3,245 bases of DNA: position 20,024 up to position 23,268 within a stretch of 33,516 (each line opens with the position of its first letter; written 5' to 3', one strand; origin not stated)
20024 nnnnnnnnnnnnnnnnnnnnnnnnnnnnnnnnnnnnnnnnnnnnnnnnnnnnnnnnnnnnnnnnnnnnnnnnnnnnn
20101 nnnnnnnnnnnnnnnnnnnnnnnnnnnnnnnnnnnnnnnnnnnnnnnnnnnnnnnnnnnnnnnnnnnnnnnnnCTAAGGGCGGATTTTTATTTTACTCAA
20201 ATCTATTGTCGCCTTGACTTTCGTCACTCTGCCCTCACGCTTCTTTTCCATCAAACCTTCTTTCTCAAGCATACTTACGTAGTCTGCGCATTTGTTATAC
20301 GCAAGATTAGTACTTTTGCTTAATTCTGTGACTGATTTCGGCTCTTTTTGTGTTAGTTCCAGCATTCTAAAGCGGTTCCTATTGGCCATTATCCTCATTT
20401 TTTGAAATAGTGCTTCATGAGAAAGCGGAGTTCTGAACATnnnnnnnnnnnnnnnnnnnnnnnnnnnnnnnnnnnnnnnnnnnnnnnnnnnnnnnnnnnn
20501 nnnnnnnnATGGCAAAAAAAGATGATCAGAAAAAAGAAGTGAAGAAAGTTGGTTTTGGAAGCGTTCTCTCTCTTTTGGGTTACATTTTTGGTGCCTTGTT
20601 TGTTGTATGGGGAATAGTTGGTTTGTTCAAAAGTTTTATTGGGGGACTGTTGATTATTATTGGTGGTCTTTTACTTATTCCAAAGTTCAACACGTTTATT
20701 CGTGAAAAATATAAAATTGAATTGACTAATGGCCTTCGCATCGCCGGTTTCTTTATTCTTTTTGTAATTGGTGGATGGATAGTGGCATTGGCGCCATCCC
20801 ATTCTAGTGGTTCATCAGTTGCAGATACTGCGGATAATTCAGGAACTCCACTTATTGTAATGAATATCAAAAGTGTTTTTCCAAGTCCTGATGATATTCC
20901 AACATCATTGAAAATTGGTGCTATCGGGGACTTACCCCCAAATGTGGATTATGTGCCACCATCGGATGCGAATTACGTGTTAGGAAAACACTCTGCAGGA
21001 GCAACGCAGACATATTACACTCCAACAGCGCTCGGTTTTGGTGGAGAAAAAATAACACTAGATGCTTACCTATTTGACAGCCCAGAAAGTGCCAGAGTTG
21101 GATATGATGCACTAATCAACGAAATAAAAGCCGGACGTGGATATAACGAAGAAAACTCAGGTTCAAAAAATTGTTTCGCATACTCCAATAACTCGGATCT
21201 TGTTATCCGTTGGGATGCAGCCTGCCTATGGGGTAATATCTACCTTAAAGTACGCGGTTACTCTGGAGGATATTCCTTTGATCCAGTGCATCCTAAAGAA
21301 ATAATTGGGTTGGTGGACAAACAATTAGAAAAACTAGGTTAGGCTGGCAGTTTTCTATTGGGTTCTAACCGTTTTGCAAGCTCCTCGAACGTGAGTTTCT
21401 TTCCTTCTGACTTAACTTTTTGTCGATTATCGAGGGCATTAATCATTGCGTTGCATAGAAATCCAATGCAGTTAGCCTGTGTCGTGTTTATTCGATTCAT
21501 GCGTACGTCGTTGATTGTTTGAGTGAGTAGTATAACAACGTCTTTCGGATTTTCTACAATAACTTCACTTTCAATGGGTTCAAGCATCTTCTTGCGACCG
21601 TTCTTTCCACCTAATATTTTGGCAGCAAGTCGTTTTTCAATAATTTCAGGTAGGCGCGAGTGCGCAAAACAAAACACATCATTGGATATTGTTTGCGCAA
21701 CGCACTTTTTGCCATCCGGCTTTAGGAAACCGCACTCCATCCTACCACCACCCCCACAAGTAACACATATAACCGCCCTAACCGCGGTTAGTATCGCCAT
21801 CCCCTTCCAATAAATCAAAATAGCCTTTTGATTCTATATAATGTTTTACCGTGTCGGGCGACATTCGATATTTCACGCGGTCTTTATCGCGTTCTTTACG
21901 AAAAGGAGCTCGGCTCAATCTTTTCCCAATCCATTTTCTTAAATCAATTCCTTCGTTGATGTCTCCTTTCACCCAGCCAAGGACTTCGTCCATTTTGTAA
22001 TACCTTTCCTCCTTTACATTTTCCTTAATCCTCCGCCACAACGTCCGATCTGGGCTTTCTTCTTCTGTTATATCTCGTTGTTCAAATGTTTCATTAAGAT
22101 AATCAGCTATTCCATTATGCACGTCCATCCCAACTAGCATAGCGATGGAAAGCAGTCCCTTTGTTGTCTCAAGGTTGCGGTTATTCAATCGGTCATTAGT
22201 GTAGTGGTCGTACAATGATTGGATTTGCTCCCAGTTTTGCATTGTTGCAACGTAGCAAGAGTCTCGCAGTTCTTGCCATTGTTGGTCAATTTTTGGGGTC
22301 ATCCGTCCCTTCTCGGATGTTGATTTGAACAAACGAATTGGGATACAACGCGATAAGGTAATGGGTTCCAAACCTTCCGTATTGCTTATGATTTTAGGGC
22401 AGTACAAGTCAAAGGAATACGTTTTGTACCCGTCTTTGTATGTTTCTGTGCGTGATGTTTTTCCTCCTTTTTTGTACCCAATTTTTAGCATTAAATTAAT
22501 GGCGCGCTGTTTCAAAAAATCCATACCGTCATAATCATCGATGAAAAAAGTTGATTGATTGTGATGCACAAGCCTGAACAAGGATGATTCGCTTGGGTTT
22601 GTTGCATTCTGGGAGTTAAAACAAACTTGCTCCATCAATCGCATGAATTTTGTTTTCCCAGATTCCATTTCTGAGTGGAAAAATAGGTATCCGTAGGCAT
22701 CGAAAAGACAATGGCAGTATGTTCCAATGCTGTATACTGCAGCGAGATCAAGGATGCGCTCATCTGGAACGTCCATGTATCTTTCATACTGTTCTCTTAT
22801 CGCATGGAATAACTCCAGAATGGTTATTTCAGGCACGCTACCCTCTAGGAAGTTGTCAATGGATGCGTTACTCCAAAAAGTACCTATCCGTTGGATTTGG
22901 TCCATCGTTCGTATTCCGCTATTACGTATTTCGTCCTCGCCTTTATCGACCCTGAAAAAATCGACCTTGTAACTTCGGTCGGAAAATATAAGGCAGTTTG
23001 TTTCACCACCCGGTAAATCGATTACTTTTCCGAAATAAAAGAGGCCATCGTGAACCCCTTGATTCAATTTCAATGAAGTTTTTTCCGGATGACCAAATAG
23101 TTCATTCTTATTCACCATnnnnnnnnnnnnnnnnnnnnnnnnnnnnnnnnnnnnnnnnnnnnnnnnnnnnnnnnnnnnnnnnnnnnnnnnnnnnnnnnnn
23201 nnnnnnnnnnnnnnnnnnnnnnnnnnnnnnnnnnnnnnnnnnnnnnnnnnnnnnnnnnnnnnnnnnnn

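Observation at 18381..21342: Element A cargo block of domain-less proteins under an ArsR-like repressor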

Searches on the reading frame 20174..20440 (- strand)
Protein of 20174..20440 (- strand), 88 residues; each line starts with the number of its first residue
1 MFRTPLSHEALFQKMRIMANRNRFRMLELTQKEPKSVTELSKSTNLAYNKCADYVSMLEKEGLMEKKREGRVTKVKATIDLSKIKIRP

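Call 5: search_protein_families(library=pfam, proteins=[window:20174-20440:-], max_evalue=0.1)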
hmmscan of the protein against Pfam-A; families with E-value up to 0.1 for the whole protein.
window:20174-20440:- (88 aa): 10 families
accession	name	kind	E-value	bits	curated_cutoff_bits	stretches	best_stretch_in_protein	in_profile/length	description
PF14947.12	HTH_45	-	1.4e-06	28.6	25.5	1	24-70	9-55/77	Winged helix-turn-helix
PF25212.1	HVO_A0114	-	5.2e-06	26.6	27.6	1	21-79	22-81/84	HVO_A0114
PF13412.12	HTH_24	-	6.6e-05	22.8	21.9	1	22-63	4-46/48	Winged helix-turn-helix DNA-binding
PF01978.25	TrmB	-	0.00068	19.9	25.6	1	29-76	17-63/68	Sugar-specific transcriptional regulator TrmB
PF24033.1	DUF7342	-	0.009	16.4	31.6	1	18-74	1-57/150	Family of unknown function (DUF7342)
PF12840.13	HTH_20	-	0.013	15.9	27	1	18-65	1-49/51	Helix-turn-helix domain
PF14394.12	DUF4423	-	0.018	15.3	30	1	17-81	17-83/165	Domain of unknown function (DUF4423)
PF09397.16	FtsK_gamma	-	0.024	14.8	30.6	1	31-72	16-57/63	Ftsk gamma domain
PF09079.17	Cdc6_C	-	0.087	13.2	25.1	0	36-84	40-93/96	CDC6, C terminal winged helix domain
PF24034.1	DUF7343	-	0.097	13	27.6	0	39-75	23-59/62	Domain of unknown function (DUF7343)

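Call 8: search_protein_families(library=phrogs, proteins=[window:20174-20440:-], max_evalue=0.1)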
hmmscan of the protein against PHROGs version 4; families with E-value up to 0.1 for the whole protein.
window:20174-20440:- (88 aa): 5 families
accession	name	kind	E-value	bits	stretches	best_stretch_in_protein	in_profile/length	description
phrog_11214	-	unknown function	0.0019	19.2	1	17-74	48-105/123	-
phrog_30286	-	unknown function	0.0021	17.4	1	32-67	376-411/590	-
phrog_2030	-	transcription regulation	0.0031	18.2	1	20-71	13-66/202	transcriptional regulator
phrog_6336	-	unknown function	0.0099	17.2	1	30-76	24-68/81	-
phrog_11046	-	transcription regulation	0.048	14.5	1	27-76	16-66/94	transcriptional regulator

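Call 9: search_protein_families(library=padloc, proteins=[window:20174-20440:-], max_evalue=0.1)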
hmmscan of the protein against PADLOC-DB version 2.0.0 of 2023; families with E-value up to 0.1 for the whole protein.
window:20174-20440:- (88 aa): 15 families
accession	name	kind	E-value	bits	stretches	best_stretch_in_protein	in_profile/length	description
PDLC01438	Csa3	-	1.5e-07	29.7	1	13-74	140-198/305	"CAS-I,CAS-II,CAS-III,CAS-IV,CAS-V,CAS-VI; associated_signaling"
PDLC01866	CARF3--CARF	-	6.6e-05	21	1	26-78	144-197/207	-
PDLC01859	CARF3--CARF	-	8.6e-05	20.4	1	27-78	156-212/213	-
PDLC01434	CasR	-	0.00022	19.2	1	19-77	126-184/191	"CAS-I,CAS-II,CAS-III,CAS-IV,CAS-V,CAS-VI; associated_signaling"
PDLC01044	Csa3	-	0.00028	18.8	1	18-75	133-184/194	Type I-A associated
PDLC01852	CARF3--CARF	-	0.00062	17.8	1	25-79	148-202/208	-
PDLC04370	PDC-M05A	-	0.00074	17.4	1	29-78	25-74/194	-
PDLC01850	CARF3--CARF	-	0.00099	17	1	19-72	143-197/209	-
PDLC01268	CasR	-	0.0012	16.9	1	21-74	124-175/179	"CAS-I,CAS-II,CAS-III,CAS-IV,CAS-V,CAS-VI; associated_signaling"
PDLC01848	CARF3--CARF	-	0.0018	16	1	17-74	133-187/197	-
PDLC02933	PRTase_III-A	-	0.0026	15.4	1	10-74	273-334/368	-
PDLC00115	GajB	-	0.01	12.6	1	6-79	264-335/537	UrvD helicase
PDLC01867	CARF3--CARF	-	0.011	13.7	1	28-76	150-198/200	-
PDLC01860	CARF3--CARF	-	0.023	12.8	1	28-79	151-202/210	-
PDLC01879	CARF3--CARF_TM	-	0.032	11.9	1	19-78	154-210/222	-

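Call 10: search_protein_families(library=ncbifam, proteins=[window:20174-20440:-], max_evalue=0.1)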
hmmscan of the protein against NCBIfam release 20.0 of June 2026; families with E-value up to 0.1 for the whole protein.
window:20174-20440:- (88 aa): 9 families
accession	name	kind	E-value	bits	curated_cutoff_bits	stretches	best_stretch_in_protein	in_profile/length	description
NF053610.1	Sso10a_fam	subfamily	2.4e-07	30.7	60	1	25-69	9-52/64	Sso10a family chromatin protein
NF033788.1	HTH_metalloreg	subfamily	1.3e-06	28.1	55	1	13-72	3-63/77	metalloregulator ArsR/SmtB family transcription factor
NF053602.1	Phr_regulator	exception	0.00027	20.6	320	1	15-69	6-60/191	heat shock transcription regulator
NF033789.1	repress_SdpR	subfamily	0.0022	17.9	100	1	16-72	3-59/79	autorepressor SdpR family transcription factor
NF053660.1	ORF80_fam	equivalog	0.0044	16.9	95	1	26-67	8-49/70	ORF80 family leucine zipper DNA-binding protein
NF047906.1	CdPbTransRegCmtR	equivalog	0.016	15.2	150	1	8-75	8-75/104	Cd(II)/Pb(II)-sensing metalloregulatory transcriptional regulator CmtR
TIGR01884.1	cas_HTH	subfamily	0.019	14.4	60.2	1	20-76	141-197/202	CRISPR-associated CARF protein Csa3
TIGR04543.1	ketoArg_3Met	equivalog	0.022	13.8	425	1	28-70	32-74/336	2-ketoarginine methyltransferase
NF045707.1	Dbac_1936_reg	equivalog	0.043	13.8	115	1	15-71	11-67/99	ArsR/SmtB-type metalloregulator TsoR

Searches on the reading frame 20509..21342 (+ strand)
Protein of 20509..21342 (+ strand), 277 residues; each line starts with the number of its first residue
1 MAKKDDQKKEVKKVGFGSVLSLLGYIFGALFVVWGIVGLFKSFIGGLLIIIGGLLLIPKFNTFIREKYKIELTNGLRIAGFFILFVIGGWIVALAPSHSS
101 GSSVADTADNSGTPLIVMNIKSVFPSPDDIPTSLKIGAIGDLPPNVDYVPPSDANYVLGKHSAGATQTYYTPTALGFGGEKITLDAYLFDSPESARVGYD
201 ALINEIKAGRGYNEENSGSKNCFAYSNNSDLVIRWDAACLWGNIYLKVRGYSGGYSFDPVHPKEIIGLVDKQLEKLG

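Call 5: search_protein_families(library=pfam, proteins=[window:20509-21342:+], max_evalue=0.1)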
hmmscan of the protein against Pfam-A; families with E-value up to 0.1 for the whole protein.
window:20509-21342:+ (277 aa): 0 families

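Call 8: search_protein_families(library=phrogs, proteins=[window:20509-21342:+], max_evalue=0.1)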
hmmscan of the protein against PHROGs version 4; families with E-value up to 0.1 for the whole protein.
window:20509-21342:+ (277 aa): 0 families

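Call 9: search_protein_families(library=padloc, proteins=[window:20509-21342:+], max_evalue=0.1)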
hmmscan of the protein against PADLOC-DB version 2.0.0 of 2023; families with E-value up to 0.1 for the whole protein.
window:20509-21342:+ (277 aa): 0 families

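Call 10: search_protein_families(library=ncbifam, proteins=[window:20509-21342:+], max_evalue=0.1)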
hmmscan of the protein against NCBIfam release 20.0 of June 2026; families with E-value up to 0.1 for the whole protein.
window:20509-21342:+ (277 aa): 0 families

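Call 23: find_homologous_proteins(query=window:20509-21342:+, max_evalue=0.01)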
Query window:20509-21342:+ (277 aa): 1 proteins with E <= 0.01 among 2687 candidates.
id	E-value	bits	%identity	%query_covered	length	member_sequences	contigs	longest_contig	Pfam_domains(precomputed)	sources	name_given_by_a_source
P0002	1.1e-176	604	100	97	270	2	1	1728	-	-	-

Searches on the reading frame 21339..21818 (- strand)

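Call 5: search_protein_families(library=pfam, proteins=[window:21339-21818:-], max_evalue=0.1)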
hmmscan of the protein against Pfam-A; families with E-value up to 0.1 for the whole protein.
window:21339-21818:- (159 aa): 0 families

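Call 8: search_protein_families(library=phrogs, proteins=[window:21339-21818:-], max_evalue=0.1)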
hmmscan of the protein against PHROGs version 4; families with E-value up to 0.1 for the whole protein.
window:21339-21818:- (159 aa): 1 family
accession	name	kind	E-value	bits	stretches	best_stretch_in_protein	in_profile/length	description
phrog_6296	-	unknown function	0.058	14.2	1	80-118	96-134/166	-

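Call 9: search_protein_families(library=padloc, proteins=[window:21339-21818:-], max_evalue=0.1)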
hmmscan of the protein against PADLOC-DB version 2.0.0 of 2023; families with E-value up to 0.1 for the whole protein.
window:21339-21818:- (159 aa): 0 families

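Call 10: search_protein_families(library=ncbifam, proteins=[window:21339-21818:-], max_evalue=0.1)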
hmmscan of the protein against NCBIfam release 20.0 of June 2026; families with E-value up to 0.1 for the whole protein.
window:21339-21818:- (159 aa): 0 families

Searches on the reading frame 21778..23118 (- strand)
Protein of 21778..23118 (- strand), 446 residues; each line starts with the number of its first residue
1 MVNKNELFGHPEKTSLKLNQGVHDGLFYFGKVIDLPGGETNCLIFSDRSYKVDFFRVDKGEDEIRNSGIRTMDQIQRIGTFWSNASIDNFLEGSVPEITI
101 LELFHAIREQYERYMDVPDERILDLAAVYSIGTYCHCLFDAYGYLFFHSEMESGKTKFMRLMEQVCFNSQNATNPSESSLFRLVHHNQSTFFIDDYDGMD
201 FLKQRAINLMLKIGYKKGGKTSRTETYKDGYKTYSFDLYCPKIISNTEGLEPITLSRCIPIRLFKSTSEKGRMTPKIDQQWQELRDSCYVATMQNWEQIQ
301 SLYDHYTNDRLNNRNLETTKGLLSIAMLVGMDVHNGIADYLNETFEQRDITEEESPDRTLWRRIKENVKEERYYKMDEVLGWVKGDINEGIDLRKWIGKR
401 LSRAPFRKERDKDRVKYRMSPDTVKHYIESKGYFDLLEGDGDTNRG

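Call 5: search_protein_families(library=pfam, proteins=[window:21778-23118:-], max_evalue=0.1)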
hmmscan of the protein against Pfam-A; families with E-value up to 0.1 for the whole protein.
window:21778-23118:- (446 aa): 0 families

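Call 8: search_protein_families(library=phrogs, proteins=[window:21778-23118:-], max_evalue=0.1)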
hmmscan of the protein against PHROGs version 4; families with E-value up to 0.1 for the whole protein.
window:21778-23118:- (446 aa): 1 family
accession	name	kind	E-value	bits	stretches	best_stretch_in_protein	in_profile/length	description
phrog_28430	-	unknown function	0.008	17.2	1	227-276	19-71/169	-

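Call 9: search_protein_families(library=padloc, proteins=[window:21778-23118:-], max_evalue=0.1)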
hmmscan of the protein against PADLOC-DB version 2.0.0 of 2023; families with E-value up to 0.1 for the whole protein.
window:21778-23118:- (446 aa): 0 families

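Call 10: search_protein_families(library=ncbifam, proteins=[window:21778-23118:-], max_evalue=0.1)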
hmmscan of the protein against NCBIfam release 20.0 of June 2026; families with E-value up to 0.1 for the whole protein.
window:21778-23118:- (446 aa): 0 families

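Call 29: find_related_loci(query=window:21778-23118:-, collection=genome_contigs, flank=8000)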
Query window:21778-23118:- (446 aa) in genome_contigs; peptide patterns used: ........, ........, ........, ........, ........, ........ (x = any residue, [..] = any of these).
22 stretches matched a pattern, but none encodes a relative of the query by tblastn (E <= 1e-3).
